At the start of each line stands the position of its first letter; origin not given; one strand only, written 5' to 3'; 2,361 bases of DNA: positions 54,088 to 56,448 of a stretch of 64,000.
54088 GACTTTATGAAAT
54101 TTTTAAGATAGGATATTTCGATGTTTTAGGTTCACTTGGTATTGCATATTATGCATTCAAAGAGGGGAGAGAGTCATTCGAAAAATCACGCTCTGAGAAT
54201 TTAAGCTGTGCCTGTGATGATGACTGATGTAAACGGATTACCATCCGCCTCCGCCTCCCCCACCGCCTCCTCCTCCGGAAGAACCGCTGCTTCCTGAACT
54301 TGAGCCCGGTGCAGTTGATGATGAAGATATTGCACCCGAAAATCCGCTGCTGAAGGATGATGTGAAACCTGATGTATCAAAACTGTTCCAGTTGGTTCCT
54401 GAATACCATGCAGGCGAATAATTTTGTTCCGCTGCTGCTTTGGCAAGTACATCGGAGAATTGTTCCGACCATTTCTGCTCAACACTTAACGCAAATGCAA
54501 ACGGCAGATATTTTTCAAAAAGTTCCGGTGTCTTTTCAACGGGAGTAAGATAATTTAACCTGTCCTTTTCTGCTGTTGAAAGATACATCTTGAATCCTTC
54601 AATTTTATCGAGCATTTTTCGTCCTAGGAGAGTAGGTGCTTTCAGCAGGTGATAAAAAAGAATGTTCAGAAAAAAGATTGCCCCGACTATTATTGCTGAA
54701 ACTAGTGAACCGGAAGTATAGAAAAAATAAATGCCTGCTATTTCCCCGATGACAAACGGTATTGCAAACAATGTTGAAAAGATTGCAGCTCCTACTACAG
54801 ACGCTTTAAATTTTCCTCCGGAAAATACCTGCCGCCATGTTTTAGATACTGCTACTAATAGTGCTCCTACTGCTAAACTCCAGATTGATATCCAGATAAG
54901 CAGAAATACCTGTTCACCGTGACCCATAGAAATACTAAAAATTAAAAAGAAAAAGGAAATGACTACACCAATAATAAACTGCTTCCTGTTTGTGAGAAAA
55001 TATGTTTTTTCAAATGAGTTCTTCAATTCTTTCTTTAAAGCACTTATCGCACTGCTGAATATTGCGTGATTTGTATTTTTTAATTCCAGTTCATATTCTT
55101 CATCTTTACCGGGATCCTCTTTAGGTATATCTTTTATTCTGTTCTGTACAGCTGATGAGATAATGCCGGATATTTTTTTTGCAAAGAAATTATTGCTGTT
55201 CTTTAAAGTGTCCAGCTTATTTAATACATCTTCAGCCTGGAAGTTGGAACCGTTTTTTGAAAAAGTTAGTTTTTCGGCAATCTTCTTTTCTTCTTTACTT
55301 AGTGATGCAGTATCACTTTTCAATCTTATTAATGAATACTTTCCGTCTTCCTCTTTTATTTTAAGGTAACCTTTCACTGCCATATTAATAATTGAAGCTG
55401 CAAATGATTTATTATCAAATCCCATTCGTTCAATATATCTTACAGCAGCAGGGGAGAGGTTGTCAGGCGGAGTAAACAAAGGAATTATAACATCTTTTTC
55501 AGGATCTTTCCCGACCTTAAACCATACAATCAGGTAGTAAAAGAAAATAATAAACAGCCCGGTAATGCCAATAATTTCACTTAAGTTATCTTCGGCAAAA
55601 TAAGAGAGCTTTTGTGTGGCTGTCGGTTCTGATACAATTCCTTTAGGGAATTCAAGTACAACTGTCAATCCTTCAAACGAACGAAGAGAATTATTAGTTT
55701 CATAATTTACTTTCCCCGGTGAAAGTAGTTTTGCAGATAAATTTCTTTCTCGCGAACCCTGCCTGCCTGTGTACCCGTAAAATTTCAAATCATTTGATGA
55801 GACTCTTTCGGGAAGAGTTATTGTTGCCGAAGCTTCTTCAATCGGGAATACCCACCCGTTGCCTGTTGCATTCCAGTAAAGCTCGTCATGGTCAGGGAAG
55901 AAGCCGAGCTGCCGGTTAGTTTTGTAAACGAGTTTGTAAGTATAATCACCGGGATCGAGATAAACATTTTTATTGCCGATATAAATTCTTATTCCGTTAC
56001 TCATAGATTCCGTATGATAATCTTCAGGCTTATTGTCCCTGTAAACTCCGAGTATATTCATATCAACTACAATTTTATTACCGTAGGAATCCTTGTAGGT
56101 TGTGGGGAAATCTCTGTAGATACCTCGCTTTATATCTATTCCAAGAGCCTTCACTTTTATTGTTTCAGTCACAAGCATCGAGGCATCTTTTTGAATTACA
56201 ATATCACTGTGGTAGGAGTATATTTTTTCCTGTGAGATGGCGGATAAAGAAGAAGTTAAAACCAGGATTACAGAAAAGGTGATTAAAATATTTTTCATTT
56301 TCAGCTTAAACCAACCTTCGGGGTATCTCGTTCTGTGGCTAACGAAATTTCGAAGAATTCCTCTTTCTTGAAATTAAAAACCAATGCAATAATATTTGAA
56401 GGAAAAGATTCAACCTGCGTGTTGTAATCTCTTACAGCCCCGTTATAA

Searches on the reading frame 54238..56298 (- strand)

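Call 58: search_protein_families(library=pfam, proteins=[window:54238-56298:-], max_evalue=0.001)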
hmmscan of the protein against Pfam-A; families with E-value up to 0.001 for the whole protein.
window:54238-56298:- (686 aa): 2 families
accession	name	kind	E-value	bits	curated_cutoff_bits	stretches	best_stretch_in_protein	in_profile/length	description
PF20990.2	DUF2207_C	-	7.1e-33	114.8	33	1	276-614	7-247/247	Predicted membrane protein (DUF2207) C-terminal domain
PF09972.14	DUF2207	-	2.8e-32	112.7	24.4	1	26-214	2-169/172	Predicted membrane protein (DUF2207) N-terminal domain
